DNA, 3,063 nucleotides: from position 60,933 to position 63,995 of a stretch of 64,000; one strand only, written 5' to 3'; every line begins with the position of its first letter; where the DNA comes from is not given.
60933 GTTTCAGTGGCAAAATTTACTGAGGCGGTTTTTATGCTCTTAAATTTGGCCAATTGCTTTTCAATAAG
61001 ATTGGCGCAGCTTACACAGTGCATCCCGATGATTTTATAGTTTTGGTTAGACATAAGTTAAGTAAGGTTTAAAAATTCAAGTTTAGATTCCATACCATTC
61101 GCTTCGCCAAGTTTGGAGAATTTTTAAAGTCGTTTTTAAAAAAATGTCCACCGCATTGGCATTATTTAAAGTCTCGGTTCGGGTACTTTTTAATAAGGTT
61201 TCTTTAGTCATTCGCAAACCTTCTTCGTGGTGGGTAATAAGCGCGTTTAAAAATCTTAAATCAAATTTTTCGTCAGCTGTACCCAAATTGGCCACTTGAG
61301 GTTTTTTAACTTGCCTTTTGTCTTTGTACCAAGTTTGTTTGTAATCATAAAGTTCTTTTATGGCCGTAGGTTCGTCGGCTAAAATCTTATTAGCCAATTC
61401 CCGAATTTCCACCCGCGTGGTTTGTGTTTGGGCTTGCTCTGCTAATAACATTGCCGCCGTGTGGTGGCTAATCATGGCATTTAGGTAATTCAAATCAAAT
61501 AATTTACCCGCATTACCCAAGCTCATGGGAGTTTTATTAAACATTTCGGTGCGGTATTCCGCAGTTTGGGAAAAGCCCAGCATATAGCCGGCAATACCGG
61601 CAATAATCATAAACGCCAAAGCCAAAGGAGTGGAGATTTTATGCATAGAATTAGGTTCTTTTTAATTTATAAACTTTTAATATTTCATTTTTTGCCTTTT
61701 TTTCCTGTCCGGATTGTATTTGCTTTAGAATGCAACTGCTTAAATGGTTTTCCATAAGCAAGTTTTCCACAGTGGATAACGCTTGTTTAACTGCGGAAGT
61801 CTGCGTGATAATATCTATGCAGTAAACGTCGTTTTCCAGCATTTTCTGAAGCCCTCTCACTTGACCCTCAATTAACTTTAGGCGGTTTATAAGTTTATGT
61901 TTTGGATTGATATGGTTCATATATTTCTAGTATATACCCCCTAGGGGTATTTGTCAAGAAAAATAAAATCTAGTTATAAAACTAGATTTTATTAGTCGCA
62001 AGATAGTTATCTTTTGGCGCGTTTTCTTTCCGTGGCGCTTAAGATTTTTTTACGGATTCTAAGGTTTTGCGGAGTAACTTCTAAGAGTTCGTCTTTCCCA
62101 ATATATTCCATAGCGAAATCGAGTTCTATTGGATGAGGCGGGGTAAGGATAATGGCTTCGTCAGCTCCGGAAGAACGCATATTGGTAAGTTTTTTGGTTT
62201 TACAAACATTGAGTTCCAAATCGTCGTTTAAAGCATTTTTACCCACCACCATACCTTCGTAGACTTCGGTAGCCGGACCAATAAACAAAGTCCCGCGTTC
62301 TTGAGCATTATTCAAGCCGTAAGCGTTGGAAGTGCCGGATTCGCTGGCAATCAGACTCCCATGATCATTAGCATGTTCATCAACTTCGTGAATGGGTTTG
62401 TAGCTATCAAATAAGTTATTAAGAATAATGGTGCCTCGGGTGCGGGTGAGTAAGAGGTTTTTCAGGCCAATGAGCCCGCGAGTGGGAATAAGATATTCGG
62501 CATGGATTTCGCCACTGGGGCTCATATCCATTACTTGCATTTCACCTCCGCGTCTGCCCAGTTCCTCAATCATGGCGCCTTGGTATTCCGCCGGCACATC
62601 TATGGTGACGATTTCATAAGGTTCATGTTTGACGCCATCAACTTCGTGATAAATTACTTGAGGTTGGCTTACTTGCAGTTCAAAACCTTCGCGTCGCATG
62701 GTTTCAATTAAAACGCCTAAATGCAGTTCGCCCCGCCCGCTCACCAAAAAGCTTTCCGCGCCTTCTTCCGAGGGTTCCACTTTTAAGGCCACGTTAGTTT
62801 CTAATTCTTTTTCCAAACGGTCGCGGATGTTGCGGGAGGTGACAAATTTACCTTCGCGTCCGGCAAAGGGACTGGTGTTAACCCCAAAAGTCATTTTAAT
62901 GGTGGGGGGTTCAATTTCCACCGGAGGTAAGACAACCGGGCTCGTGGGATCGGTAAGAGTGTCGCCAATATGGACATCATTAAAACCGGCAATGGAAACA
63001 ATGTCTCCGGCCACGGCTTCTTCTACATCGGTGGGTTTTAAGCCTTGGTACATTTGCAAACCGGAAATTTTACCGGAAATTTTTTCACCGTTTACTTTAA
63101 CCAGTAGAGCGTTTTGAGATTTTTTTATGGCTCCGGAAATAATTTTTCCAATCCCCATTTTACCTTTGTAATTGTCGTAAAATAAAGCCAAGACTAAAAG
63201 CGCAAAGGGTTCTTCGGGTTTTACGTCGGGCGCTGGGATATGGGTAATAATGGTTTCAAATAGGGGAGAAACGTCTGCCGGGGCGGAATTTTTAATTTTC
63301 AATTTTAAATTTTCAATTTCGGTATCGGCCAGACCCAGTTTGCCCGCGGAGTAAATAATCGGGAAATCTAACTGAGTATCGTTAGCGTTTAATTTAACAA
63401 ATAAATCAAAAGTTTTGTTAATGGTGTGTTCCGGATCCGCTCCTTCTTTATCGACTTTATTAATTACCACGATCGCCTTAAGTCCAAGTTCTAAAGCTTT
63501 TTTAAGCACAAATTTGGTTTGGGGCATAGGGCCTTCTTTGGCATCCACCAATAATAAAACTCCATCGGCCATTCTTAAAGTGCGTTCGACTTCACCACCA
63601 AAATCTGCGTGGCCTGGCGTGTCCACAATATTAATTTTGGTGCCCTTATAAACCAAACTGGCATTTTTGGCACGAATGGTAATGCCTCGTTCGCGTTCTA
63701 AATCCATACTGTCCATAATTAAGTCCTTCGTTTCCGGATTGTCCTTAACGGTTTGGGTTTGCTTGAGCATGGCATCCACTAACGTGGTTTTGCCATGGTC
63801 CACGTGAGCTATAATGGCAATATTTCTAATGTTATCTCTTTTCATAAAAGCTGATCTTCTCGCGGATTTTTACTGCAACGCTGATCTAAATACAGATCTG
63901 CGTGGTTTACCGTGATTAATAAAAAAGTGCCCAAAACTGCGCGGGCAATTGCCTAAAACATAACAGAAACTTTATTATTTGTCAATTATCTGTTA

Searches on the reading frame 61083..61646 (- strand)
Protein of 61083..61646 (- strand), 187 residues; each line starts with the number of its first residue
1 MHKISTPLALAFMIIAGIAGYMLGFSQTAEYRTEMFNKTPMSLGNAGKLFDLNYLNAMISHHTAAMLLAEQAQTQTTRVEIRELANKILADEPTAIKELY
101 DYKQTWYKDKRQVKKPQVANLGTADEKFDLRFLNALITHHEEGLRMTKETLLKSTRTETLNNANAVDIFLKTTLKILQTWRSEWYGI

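Call 50: search_protein_families(library=pfam, proteins=[window:61083-61646:-], max_evalue=0.01)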
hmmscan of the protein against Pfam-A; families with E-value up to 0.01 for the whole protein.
window:61083-61646:- (187 aa): 2 families
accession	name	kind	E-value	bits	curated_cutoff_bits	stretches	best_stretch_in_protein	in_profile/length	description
PF03713.19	DUF305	-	9.3e-23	81.4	27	2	51-166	1-136/151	Domain of unknown function (DUF305)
PF13628.12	DUF4142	-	2.2e-07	31.6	27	2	68-162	20-119/138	Domain of unknown function (DUF4142)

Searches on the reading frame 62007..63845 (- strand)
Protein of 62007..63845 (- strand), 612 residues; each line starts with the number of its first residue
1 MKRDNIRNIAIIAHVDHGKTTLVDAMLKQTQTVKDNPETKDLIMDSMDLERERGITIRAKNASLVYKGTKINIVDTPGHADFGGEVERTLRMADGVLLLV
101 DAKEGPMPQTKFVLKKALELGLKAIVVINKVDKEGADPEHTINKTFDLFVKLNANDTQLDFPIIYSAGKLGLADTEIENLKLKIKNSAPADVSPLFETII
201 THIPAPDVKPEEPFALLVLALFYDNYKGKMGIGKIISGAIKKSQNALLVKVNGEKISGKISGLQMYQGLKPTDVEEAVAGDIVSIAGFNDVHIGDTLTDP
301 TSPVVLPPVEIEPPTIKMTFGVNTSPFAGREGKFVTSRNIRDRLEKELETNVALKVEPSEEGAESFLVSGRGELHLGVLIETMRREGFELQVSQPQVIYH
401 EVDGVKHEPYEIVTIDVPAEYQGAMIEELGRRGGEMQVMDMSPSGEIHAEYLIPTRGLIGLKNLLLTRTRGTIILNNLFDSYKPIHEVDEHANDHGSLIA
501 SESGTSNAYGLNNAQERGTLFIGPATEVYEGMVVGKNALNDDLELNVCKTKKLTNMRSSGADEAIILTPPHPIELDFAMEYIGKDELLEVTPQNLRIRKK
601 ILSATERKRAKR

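Call 13: search_protein_families(library=pfam, proteins=[window:62007-63845:-], max_evalue=0.001)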
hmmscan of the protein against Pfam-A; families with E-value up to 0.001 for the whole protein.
window:62007-63845:- (612 aa): 8 families
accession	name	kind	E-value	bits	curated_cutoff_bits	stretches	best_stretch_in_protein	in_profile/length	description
PF00009.33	GTP_EFTU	-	2.3e-55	187.5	26.5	1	5-204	2-187/188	Elongation factor Tu GTP binding domain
PF21018.2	BipA_C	-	8.9e-44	148.2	23.8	1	496-603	2-109/110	TypA/BipA C-terminal domain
PF00679.30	EFG_C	-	7.7e-16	58.3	27.9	1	407-488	3-84/89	Elongation factor G C-terminus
PF03144.31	GTP_EFTU_D2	-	2.1e-11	44.5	30.3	1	229-298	2-73/73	Elongation factor Tu domain 2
PF01926.29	MMR_HSR1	-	1.1e-08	35.6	21.9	1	9-130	2-113/113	50S ribosome-binding GTPase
PF22042.2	EF-G_D2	-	2.9e-07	30.9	27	1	214-299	2-83/84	Elongation factor G domain 2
PF14492.12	EFG_III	-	7.9e-05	23.1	27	1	339-391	20-72/75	Elongation Factor G, domain III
PF02421.24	FeoB_N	-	0.00033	20.7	27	0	54-134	32-118/156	Ferrous iron transport protein B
